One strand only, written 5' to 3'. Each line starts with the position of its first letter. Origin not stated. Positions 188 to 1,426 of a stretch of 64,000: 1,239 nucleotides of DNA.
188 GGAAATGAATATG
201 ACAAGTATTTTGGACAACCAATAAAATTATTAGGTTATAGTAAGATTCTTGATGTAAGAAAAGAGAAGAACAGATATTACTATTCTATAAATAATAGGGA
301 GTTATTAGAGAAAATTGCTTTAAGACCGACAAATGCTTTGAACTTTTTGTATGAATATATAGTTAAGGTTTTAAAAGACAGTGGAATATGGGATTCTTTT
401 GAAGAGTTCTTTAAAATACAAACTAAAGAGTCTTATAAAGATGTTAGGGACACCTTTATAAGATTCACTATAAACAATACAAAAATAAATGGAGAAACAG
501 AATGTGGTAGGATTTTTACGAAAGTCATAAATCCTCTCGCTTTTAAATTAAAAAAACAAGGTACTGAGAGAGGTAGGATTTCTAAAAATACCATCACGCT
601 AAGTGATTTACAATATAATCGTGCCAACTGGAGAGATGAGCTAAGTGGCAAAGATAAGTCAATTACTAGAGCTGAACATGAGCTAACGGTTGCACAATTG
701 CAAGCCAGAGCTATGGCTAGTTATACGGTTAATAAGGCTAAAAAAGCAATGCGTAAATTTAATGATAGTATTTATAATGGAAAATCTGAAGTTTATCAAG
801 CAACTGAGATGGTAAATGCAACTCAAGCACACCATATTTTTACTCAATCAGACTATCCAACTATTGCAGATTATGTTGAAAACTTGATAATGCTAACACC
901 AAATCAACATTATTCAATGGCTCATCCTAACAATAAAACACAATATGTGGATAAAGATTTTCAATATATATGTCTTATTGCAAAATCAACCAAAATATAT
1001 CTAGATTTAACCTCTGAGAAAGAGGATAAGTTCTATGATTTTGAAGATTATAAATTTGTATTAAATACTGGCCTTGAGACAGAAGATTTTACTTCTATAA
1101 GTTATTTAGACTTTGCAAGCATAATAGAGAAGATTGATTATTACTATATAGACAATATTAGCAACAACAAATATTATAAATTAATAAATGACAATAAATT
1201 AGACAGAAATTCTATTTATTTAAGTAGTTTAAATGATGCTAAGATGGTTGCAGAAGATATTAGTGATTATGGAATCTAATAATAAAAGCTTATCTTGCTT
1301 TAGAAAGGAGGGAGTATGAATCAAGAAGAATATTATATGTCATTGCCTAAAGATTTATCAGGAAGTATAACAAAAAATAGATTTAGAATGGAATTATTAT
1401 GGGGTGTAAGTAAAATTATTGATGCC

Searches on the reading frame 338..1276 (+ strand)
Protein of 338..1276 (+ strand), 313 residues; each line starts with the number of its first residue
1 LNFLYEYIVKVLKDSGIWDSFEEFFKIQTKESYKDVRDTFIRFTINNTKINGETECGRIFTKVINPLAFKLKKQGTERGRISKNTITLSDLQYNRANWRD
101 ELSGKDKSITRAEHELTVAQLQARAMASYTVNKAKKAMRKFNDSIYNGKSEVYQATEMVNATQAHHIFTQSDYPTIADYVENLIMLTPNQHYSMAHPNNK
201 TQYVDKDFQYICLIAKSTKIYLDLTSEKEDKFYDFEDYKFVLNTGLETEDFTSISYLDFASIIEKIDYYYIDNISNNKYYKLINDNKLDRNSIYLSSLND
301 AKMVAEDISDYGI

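Call 3: search_protein_families(library=pfam, proteins=[window:338-1276:+], max_evalue=1)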
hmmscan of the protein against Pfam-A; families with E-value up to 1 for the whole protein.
window:338-1276:+ (313 aa): 0 families

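Call 4: search_protein_families(library=padloc, proteins=[window:338-1276:+], max_evalue=1)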
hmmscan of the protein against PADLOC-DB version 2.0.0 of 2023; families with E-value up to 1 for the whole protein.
window:338-1276:+ (313 aa): 1 family
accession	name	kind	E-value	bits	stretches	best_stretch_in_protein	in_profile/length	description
PDLC03488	REase_II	-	1.6e-113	377.9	1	2-288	135-422/430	Type II restriction enzyme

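Call 5: search_protein_families(library=ncbifam, proteins=[window:338-1276:+], max_evalue=1)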
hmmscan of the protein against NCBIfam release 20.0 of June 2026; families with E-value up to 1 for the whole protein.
window:338-1276:+ (313 aa): 0 families
